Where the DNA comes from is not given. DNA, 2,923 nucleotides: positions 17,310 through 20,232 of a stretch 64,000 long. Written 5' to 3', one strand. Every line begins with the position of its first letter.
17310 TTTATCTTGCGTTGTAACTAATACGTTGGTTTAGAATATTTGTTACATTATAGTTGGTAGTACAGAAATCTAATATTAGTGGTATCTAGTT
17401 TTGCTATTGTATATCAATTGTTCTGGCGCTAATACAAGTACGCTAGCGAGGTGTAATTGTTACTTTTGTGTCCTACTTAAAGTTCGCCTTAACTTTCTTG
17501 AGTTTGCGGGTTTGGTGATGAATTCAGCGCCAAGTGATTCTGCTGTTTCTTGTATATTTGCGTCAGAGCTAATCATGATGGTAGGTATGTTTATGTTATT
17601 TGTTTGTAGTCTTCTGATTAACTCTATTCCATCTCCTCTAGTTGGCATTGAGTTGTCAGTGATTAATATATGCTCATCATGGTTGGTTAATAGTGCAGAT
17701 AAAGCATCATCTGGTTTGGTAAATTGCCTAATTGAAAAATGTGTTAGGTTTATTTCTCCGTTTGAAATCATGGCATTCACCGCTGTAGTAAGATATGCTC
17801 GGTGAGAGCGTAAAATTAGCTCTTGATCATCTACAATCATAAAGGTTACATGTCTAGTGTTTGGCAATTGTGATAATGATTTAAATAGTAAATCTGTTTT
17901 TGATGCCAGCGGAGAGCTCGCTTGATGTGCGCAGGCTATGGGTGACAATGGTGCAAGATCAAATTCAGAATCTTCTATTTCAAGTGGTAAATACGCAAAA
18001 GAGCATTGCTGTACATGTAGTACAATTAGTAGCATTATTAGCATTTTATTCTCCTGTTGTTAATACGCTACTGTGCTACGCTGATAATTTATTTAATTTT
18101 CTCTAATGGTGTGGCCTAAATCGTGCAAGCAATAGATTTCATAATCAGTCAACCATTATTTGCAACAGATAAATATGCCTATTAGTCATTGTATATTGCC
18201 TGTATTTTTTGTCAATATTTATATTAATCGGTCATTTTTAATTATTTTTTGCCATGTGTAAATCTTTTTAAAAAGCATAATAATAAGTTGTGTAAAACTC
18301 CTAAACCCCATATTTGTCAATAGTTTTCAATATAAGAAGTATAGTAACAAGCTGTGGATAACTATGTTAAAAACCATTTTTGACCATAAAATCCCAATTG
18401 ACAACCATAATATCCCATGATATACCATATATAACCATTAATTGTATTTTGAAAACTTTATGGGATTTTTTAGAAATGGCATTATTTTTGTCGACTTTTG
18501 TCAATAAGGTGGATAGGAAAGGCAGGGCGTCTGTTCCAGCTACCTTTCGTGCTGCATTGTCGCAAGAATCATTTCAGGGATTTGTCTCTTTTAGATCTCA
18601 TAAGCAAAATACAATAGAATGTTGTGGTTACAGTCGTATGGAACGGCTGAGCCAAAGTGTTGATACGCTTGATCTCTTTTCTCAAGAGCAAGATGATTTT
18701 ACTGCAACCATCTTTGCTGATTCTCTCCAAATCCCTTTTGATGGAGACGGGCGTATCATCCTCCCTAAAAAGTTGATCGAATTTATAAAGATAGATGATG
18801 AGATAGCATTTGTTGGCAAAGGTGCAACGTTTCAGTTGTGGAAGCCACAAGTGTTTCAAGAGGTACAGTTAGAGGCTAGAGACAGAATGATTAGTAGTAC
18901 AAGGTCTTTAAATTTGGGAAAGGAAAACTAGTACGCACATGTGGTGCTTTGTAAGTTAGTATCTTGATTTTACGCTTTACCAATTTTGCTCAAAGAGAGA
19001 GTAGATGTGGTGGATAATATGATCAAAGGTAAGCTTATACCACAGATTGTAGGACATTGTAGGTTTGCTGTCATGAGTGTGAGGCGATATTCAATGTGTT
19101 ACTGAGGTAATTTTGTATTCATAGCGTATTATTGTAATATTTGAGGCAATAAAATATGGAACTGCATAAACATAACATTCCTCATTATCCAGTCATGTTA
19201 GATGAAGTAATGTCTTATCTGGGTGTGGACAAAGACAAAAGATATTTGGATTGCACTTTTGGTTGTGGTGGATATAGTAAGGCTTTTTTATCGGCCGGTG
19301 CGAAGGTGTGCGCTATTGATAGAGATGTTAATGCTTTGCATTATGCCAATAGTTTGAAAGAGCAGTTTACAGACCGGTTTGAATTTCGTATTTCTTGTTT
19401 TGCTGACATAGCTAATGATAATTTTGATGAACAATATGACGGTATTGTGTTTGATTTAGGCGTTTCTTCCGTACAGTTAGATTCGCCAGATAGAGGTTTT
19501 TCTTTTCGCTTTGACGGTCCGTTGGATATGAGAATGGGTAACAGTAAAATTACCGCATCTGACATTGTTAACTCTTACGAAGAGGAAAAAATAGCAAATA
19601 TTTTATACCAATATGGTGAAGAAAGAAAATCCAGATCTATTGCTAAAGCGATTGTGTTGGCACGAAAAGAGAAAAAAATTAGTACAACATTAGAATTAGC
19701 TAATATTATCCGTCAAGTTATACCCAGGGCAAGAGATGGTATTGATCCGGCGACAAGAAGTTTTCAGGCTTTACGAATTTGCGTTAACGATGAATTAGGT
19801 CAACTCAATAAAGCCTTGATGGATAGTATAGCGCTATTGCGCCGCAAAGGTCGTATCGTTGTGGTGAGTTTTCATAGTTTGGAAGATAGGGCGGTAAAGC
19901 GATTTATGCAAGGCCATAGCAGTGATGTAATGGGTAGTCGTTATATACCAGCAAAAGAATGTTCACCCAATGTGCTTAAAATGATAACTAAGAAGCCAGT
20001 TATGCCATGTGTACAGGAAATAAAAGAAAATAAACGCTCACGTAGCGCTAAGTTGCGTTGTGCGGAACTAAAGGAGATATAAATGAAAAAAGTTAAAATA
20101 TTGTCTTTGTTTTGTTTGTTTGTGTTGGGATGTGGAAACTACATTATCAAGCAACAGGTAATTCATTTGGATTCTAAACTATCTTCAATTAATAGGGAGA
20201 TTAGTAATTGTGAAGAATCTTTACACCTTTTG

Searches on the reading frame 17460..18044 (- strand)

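Call 73: search_protein_families(library=pfam, proteins=[window:17460-18044:-], max_evalue=0.001)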
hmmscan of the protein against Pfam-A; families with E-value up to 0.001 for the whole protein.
window:17460-18044:- (194 aa): 1 family
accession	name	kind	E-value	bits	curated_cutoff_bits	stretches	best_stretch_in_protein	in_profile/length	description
PF00072.30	Response_reg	-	6.5e-13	49.3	30.2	1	98-188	18-109/111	Response regulator receiver domain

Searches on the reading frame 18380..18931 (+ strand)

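Call 73: search_protein_families(library=pfam, proteins=[window:18380-18931:+], max_evalue=0.001)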
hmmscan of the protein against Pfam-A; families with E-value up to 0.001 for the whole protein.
window:18380-18931:+ (183 aa): 1 family
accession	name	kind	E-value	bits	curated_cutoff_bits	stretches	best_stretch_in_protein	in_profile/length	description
PF02381.23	MraZ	-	2.8e-14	53.3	23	1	112-165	2-55/72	MraZ protein, putative antitoxin-like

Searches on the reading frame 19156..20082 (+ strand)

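Call 73: search_protein_families(library=pfam, proteins=[window:19156-20082:+], max_evalue=0.001)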
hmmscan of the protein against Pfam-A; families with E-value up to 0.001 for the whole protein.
window:19156-20082:+ (308 aa): 2 families
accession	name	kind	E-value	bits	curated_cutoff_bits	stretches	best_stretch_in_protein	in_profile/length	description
PF01795.25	Methyltransf_5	-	4.6e-100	335.5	27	1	8-304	2-307/309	MraW methylase family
PF13847.12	Methyltransf_31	-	5.7e-06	26.5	27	1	25-100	2-81/145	Methyltransferase domain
